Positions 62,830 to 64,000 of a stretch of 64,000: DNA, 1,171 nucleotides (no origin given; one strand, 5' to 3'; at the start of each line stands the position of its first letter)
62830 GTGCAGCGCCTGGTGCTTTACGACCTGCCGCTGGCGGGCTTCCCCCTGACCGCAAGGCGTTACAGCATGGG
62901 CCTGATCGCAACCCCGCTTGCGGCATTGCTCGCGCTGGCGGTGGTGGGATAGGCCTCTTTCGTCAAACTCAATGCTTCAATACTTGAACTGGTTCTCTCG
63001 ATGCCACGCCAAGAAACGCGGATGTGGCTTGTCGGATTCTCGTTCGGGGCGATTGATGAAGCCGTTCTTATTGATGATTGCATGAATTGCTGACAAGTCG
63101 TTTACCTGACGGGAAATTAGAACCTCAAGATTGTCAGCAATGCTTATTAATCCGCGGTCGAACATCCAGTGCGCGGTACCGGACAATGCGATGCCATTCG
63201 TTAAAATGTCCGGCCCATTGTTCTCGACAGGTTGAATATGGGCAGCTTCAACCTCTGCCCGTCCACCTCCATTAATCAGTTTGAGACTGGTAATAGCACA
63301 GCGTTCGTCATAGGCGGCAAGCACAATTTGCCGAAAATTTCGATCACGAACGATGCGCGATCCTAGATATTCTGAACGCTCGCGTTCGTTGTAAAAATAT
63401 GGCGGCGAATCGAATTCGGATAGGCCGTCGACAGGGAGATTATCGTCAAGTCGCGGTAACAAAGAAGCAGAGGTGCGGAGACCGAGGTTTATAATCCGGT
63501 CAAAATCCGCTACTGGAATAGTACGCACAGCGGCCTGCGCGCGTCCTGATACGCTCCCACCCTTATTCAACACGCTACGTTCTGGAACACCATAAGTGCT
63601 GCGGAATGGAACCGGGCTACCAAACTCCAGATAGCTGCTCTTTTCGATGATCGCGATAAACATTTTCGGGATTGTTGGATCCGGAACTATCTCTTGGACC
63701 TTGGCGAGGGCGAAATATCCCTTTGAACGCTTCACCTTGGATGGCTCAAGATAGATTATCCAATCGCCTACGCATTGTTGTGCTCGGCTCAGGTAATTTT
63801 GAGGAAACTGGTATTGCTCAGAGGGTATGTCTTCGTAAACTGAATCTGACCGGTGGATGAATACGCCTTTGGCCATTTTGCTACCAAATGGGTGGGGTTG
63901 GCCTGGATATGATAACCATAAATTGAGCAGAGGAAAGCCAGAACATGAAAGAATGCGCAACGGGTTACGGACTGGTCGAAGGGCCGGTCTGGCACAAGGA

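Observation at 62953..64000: Low-GC HNH endonuclease at the window edge: possible defence (type IV/modification-dependent restriction) gene in an acquired islet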

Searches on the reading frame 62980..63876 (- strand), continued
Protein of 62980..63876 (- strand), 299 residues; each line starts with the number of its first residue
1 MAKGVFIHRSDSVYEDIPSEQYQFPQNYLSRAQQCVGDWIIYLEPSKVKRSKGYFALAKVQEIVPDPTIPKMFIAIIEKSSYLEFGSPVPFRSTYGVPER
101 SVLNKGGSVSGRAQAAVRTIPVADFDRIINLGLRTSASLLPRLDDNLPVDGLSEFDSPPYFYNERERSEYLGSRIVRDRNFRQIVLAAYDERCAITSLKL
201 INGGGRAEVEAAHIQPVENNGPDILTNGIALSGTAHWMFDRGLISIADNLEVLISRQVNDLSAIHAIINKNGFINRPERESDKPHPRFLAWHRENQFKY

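Call 79: search_dna_similar(query=window:62980-63876:-, collection=phages, mode=protein, max_rows=15, max_evalue=0.00001)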
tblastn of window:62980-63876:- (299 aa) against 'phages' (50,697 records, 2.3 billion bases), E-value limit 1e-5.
Records with a match: 5; places in all: 5; records where one place covers at least 80% of the query: 0.
Best place of each record, by identity: <60% 5.
By first word of the organism name: Haloarcula 2; Vibrio 2; Salmonella 1.
By host as written in the record: Haloarcula hispanica 2; Vibrio cyclitrophicus 10N.286.54.E5 1; Vibrio cyclitrophicus 10N.286.55.C4 1; Salmonella enterica subsp. enterica serovar Kentucky 1.
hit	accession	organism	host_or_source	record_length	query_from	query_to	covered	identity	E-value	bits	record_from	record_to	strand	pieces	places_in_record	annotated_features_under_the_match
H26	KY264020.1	Haloarcula hispanica pleomorphic virus 4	Haloarcula hispanica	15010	166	294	43%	34.4%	5e-14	78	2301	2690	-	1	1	hypothetical protein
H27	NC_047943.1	Haloarcula hispanica pleomorphic virus 4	Haloarcula hispanica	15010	166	294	43%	34.4%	5e-14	78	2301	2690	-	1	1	HNH endonuclease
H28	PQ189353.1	Vibrio phage 10N.286.54.E5_PE002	Vibrio cyclitrophicus 10N.286.54.E5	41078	138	293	52%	27.2%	4e-6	54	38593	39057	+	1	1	hypothetical protein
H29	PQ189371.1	Vibrio phage 10N.286.55.C4_PE001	Vibrio cyclitrophicus 10N.286.55.C4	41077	138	293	52%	27.2%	4e-6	54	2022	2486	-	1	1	hypothetical protein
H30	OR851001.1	Salmonella phage S.Kent 1-2-1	Salmonella enterica subsp. enterica ...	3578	177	298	41%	33.1%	9e-14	77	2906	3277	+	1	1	record has no annotation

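Call 87: search_protein_families(library=pfam, proteins=[L033:7700-7993:+, L022:7273-7692:+, L026:7159-7692:+, L023:6773-7222:-, L022:5814-6905:-, L026:8900-9679:+], max_evalue=0.01)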
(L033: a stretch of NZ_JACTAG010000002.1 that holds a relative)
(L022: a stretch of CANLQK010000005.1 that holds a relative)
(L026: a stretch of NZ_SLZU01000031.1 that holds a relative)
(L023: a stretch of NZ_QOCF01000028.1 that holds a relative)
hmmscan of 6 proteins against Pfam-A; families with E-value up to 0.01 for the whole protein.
L033:7700-7993:+ (98 aa): 0 families

L022:7273-7692:+ (140 aa): 5 families
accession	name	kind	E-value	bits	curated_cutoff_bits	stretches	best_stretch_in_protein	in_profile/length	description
PF01381.28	HTH_3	-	5.1e-10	39.7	23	1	18-70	3-55/55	Helix-turn-helix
PF13560.12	HTH_31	-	5.6e-09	36.6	27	1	11-60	1-51/64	Helix-turn-helix domain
PF12844.13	HTH_19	-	0.00043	20.6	30.2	1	13-73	1-61/64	Helix-turn-helix domain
PF15943.11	YdaS_toxin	-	0.00096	19.4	30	1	26-57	10-41/65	Bacterial toxin YdaS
PF20432.4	Xre-like-HTH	-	0.005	17.5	25.8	0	23-43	22-42/63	Antitoxin Xre-like helix-turn-helix domain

L026:7159-7692:+ (178 aa): 4 families
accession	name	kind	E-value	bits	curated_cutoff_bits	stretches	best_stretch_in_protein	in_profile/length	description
PF13560.12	HTH_31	-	1.4e-08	35.4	27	1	49-104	1-57/64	Helix-turn-helix domain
PF01381.28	HTH_3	-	1.7e-08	34.8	23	1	57-108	4-55/55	Helix-turn-helix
PF12844.13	HTH_19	-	7.2e-06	26.3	30.2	1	51-111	1-61/64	Helix-turn-helix domain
PF15943.11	YdaS_toxin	-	0.0046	17.2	30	0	64-96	10-42/65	Bacterial toxin YdaS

L023:6773-7222:- (150 aa): 1 family
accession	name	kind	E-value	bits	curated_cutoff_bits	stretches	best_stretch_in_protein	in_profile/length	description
PF20063.5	DUF6462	-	0.0064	17.2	27.1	0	68-94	15-41/51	Family of unknown function (DUF6462)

L022:5814-6905:- (364 aa): 1 family
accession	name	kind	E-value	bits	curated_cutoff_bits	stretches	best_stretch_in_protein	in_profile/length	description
PF00589.27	Phage_integrase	-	1.2e-09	38.6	27.1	1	182-334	14-170/172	Phage integrase family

L026:8900-9679:+ (260 aa): 1 family
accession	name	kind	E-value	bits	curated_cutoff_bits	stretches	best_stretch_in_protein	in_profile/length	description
PF12686.12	DUF3800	-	0.00011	23.4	21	1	3-165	1-146/149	Protein of unknown function (DUF3800)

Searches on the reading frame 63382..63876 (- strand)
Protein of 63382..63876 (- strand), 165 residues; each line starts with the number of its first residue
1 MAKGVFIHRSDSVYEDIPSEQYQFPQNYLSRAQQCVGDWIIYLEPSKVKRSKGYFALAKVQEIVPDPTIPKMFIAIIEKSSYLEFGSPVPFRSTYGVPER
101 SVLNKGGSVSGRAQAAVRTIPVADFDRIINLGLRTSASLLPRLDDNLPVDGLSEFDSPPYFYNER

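Call 13: find_homologous_proteins(query=window:63382-63876:-, max_evalue=0.01)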
Query window:63382-63876:- (165 aa): 171 proteins with E <= 0.01 among 213 candidates; the best 120 are listed.
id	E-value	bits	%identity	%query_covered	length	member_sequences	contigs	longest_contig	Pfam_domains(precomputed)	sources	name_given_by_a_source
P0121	2.6e-58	214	60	96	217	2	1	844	-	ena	-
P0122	1.2e-57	212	60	96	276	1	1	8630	PF13391.13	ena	-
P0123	3.2e-57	211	63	93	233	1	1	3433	-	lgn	-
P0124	7.1e-56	206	61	96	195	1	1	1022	-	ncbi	-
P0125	9.8e-56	206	62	93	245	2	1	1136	PF13391.13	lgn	-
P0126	3.5e-55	204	59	96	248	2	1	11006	PF13391.13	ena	-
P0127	4.4e-55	204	60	96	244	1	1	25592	-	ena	-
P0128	1.2e-54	202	56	100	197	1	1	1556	-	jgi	jgi:putative restriction endonuclease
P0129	1.5e-54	202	57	100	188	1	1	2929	-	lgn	-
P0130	2.0e-54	202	55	97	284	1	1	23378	PF13391.13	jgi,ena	-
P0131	4.0e-54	201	57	96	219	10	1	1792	-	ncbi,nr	ncbi:MAG TPA: restriction endonuclease, partial [Xanthobacteraceae bacterium]|nr:restriction endonuc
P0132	5.5e-54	200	61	88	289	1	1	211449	PF13391.13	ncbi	ncbi:HNH endonuclease [Mesorhizobium sp. M0184]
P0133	5.9e-54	200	61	88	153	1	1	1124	-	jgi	jgi:putative restriction endonuclease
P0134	9.5e-54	199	59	96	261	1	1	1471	-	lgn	-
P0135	9.9e-54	199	55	100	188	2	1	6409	-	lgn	-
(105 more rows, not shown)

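Call 35: search_solved_structures(query=A2, max_evalue=10, show_alignments=4)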
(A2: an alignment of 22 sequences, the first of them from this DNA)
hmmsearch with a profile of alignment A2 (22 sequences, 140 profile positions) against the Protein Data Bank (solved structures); distinct sequences matched with E-value up to 10: 1.
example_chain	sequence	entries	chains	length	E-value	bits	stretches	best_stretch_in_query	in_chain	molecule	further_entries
6wt2_A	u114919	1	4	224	0.87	12.5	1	103-133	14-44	Putative NAD(P)H-flavin oxidoreductase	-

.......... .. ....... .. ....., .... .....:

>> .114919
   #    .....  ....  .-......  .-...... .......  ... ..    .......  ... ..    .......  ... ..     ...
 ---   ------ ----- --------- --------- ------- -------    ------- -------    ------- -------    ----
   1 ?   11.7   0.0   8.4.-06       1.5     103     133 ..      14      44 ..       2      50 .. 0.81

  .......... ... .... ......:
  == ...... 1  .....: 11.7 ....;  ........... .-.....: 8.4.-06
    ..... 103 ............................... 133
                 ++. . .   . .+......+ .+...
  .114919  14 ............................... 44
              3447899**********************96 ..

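Call 36: search_protein_families(library=pfam, alignment_id=A2, max_evalue=10)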
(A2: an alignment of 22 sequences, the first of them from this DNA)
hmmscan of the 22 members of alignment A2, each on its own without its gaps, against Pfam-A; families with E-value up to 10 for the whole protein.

A. member 1, seq(140 aa): 0 families

B. families by the number of members that match (of 22 scanned): 2 families
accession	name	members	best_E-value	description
PF01878.24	EVE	7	0.0027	EVE domain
PF21992.2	DUF6927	1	0.24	Domain of unknown function (DUF6927)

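Call 55: search_protein_representatives(alignment_id=A2)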
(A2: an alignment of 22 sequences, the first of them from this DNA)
Query: 22 sequences, 140 profile positions. Proteins with E-value up to 0.001 (for the whole library): 864; up to 1e-10: 549; up to 1e-30: 94. The best 150 are listed.
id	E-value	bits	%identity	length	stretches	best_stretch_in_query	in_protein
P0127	7.9e-69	246.0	-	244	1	1-140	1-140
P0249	5.5e-68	243.2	-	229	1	1-140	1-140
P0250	3.8e-66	237.3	-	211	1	1-140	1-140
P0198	1.5e-65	235.3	-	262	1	1-138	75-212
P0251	3.2e-65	234.3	-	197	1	1-138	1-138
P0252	8.0e-63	226.5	-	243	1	1-137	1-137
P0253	6.6e-62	223.5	-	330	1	1-140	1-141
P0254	6.5e-60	217.1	-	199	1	1-138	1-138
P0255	7.0e-60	217.0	-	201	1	1-140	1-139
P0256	2.0e-59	215.5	-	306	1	1-140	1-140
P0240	2.3e-59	215.3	-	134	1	1-127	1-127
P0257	7.2e-58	210.4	-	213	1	1-140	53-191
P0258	4.1e-57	208.0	-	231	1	10-136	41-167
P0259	7.3e-57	207.2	-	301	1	1-139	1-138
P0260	1.7e-56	206.0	-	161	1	1-119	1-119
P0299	3.2e-37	143.5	-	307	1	1-136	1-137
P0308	2.8e-35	137.2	-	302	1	1-135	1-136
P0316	1.6e-33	131.6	-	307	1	1-138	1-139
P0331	2.4e-31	124.5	-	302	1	1-134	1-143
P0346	6.0e-30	120.0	-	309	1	1-137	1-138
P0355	1.3e-28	115.7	-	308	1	3-136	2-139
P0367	2.3e-27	111.6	-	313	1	2-135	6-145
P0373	5.1e-27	110.5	-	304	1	3-138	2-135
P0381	1.4e-26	109.1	-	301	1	3-135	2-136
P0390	1.8e-25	105.5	-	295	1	3-134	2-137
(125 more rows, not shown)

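Call 60: search_protein_families(library=pfam, proteins=[P0299, P0308, P0316, P0331, P0346, P0355, P0367, P0373, P0381, P0390], max_evalue=1)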
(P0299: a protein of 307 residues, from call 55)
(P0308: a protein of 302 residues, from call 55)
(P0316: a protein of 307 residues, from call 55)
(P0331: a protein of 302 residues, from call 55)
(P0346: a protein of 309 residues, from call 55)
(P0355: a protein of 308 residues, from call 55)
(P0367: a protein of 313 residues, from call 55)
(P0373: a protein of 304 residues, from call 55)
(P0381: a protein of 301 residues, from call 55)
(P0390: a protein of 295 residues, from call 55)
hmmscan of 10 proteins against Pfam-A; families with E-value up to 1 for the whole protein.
P0299 (307 aa): 3 families
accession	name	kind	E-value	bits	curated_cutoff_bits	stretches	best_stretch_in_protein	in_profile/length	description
PF13391.12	HNH_2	-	1.8e-11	44.1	21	1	190-243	1-65/66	HNH endonuclease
PF24191.1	Mycobacteriophage_TM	-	0.041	14.9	31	1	225-243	13-31/42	Mycobacteriophage protein with transmembrane helix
PF15970.11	HicB-like_2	-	0.2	12.3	30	0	141-168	51-78/81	HicB_like antitoxin of bacterial toxin-antitoxin system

P0308 (302 aa): 1 family
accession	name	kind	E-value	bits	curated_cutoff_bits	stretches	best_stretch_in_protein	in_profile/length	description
PF13391.12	HNH_2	-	2.8e-10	40.4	21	1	196-250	1-66/66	HNH endonuclease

P0316 (307 aa): 2 families
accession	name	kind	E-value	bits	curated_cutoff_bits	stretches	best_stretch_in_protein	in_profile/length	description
PF13391.12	HNH_2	-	1.4e-08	34.9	21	1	201-254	1-65/66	HNH endonuclease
PF24191.1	Mycobacteriophage_TM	-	0.15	13.1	31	1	236-254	13-31/42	Mycobacteriophage protein with transmembrane helix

P0331 (302 aa): 1 family
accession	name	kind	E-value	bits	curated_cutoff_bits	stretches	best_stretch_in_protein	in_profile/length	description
PF13391.12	HNH_2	-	1.3e-10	41.4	21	1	197-250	1-65/66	HNH endonuclease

P0346 (309 aa): 3 families
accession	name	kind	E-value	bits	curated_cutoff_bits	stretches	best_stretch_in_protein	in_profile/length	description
PF13391.12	HNH_2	-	9.4e-10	38.6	21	1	201-254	1-65/66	HNH endonuclease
PF01878.24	EVE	-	0.01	16.3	23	1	36-131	42-144/145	EVE domain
PF24191.1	Mycobacteriophage_TM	-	0.16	13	31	1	236-252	13-29/42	Mycobacteriophage protein with transmembrane helix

P0355 (308 aa): 1 family
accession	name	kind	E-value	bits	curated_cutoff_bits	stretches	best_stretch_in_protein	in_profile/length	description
PF13391.12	HNH_2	-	5.6e-08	33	21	1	192-246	1-66/66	HNH endonuclease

P0367 (313 aa): 1 family
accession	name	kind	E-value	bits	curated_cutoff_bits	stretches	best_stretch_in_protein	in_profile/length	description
PF13391.12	HNH_2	-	2.2e-11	43.9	21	1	198-253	1-65/66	HNH endonuclease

P0373 (304 aa): 4 families
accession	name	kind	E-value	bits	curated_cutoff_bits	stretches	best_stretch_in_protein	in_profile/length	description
PF13391.12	HNH_2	-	6e-10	39.3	21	1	200-253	1-65/66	HNH endonuclease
PF03945.19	Endotoxin_N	-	0.13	12.4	21.3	1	17-82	144-207/223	delta endotoxin, N-terminal domain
PF24191.1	Mycobacteriophage_TM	-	0.19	12.7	31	1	235-253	13-31/42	Mycobacteriophage protein with transmembrane helix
PF01844.29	HNH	-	0.25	12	21.4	1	210-238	8-36/47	HNH endonuclease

P0381 (301 aa): 2 families
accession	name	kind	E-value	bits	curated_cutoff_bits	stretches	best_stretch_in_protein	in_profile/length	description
PF13391.12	HNH_2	-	2.4e-11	43.7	21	1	196-249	1-65/66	HNH endonuclease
PF01878.24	EVE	-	0.014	15.8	23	1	35-130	42-143/145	EVE domain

P0390 (295 aa): 2 families
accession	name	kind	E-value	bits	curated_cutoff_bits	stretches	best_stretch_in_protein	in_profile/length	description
PF13391.12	HNH_2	-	1.7e-09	37.8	21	1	190-244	1-66/66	HNH endonuclease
PF17777.6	RL10P_insert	-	0.19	12.1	29.1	1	236-267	38-69/71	Insertion domain in 60S ribosomal protein L10P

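Call 68: predict_structure(alignment_id=A2)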
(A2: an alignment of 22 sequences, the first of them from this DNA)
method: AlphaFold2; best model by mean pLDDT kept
length: 140 residues; sequences in the alignment: 22
mean_pLDDT: 83.4   pTM: 0.79
mean pLDDT of the five models: 83.4, 83.1, 82.8, 74.3, 73.9
residues with pLDDT >= 90: 66; 70-90: 52; 50-70: 18; < 50: 4
segments of 3 or more residues with pLDDT < 50: 137-140
pLDDT, mean of each block of 10 residues (from residue 1): 88 71 93 95 70 86 95 93 87 80 76 81 92 62
secondary structure, 60 per line:
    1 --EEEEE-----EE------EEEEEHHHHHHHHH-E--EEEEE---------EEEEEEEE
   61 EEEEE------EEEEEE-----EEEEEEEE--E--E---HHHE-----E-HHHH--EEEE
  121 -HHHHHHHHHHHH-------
elements in order: E3-7 E21-25 H26-34 E39-43 E53-65 E72-77 E83-90 H111-114 E117-120 H122-133

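Call 70: fold_search(model_id=the predicted structure, library=pdb)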
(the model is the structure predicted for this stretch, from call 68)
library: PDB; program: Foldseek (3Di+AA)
matches with E <= 10: 568; with E <= 0.001: 1
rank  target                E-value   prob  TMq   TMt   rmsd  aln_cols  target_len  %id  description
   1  7s9w_A                9.2e-04  1.00  0.54  0.08   5.5       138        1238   12  Structure of DrmAB:ADP:DNA complex (released 2022-06-15)
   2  7s9v_A                2.1e-03  1.00  0.54  0.07   5.0       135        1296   14  DrmAB:ADP (released 2022-06-15)
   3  2hd9                  2.1e-02  0.99  0.58  0.56   6.0       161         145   16  Crystal structure of PH1033 from Pyrococcus horikoshii OT3 (released 2006-12-20)
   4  4rdn_B                2.1e-02  0.98  0.57  0.54   5.2       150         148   11  Structure of YTH-YTHDF2 in complex with m6A (released 2014-12-24)
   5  7z8w_A                2.6e-02  0.94  0.50  0.50   5.5       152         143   12  Crystal structure of YTHDF2 with compound YLI_DC1_018 (released 2022-03-30)
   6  7ypk_A                2.7e-02  0.63  0.33  0.09   6.5       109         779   12  Close-ring hexamer of the substrate-bound Lon protease with an S678A mutation (released 2023-10-25)
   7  7a1v_A                3.1e-02  0.95  0.53  0.50   5.3       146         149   10  Crystal structure of YTHDF2 in complex with m1A (released 2021-08-25)
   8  7yxe_A                3.3e-02  0.94  0.53  0.51   5.4       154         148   13  Crystal structure of YTHDF2 with compound ZA_143 (released 2022-03-02)
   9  7p6u_C                3.5e-02  0.44  0.28  0.07  12.0       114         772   11  Lon protease from Thermus Thermophilus (released 2021-10-27)
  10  7yx6_A                4.0e-02  0.91  0.53  0.51   5.3       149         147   11  Crystal structure of YTHDF2 with compound YLI_DF_027 (released 2022-02-23)
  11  9qem_A                4.5e-02  0.94  0.54  0.54   5.3       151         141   12  Crystal structure of YTHDF2 in complex with compound 3 (AI-DF2-11) (released 2025-07-09)
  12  4rdn_A                4.5e-02  0.90  0.52  0.50   5.4       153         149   13  Structure of YTH-YTHDF2 in complex with m6A (released 2014-12-24)
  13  7p6u_A                5.1e-02  0.33  0.27  0.07  12.3       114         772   10  Lon protease from Thermus Thermophilus (released 2021-10-27)
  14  7yz8_A                6.2e-02  0.77  0.47  0.37   6.7       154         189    9  Triclinic crystal structure of YTHDF1 YTH domain (544AVV546 mutant) (released 2023-03-01)
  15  1zbo_A                6.2e-02  0.33  0.28  0.22  11.5       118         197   12  X-Ray Crystal Structure of Protein BPP1347 from Bordetella parapertussis. Northeast Structural Genomics Consortium Tar (released 2005-04-19)
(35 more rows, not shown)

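Call 86: fold_search(model_id=the predicted structure, library=viral)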
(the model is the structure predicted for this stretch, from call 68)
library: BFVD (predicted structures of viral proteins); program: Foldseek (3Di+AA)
matches with E <= 10: 748; with E <= 0.001: 0
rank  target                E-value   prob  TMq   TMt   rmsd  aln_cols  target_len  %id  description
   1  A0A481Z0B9            1.3e-03  1.00  0.49  0.23   6.0       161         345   11  Uncharacterized protein [Mimivirus LCMiAC01]
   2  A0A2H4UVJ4            5.3e-03  0.99  0.51  0.27   6.6       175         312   12  EVE domain-containing protein [Bodo saltans virus]
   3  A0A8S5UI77            1.1e-02  0.94  0.39  0.48  14.1       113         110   16  Activating signal cointegrator [Myoviridae sp. ctu2j3]
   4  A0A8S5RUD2            1.1e-02  0.93  0.35  0.06   4.8       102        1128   13  Uncharacterized protein [Ackermannviridae sp.]
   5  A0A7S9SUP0            1.1e-02  0.92  0.43  0.40   7.8       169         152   11  Uncharacterized protein [Virus NIOZ-UU159]
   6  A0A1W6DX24            2.0e-02  0.90  0.30  0.26   4.5        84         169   19  DUF3850 domain-containing protein [Sphingobium phage Lacusarx]
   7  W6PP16                2.4e-02  0.97  0.35  0.58   4.6        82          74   18  Conserved hypothetical phage protein [Citrobacter phage CR44b]
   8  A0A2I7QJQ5            4.8e-02  0.94  0.37  0.38   4.1        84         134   14  (no name in the UniProt tables at hand)
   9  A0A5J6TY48            4.8e-02  0.51  0.27  0.36   5.2        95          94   16  Uncharacterized protein [Arthrobacter phage Lymara]
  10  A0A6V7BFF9            7.0e-02  0.72  0.24  0.21   3.5        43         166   21  (no name in the UniProt tables at hand)
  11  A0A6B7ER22            7.0e-02  0.63  0.38  0.44   7.6       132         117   17  (no name in the UniProt tables at hand)
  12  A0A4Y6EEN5            7.4e-02  0.80  0.35  0.23   4.5        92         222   10  DUF3850 domain-containing protein [Gordonia phage William]
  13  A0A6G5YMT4            9.0e-02  0.77  0.38  0.44   4.9       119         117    9  (no name in the UniProt tables at hand)
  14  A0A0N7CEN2            9.0e-02  0.60  0.30  0.09  10.8        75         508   13  Putative cell wall amidase [Salmonella phage 37]
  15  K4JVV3                9.6e-02  0.35  0.25  0.04  13.3        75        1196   12  Putative tail protein [Caulobacter phage CcrColossus]
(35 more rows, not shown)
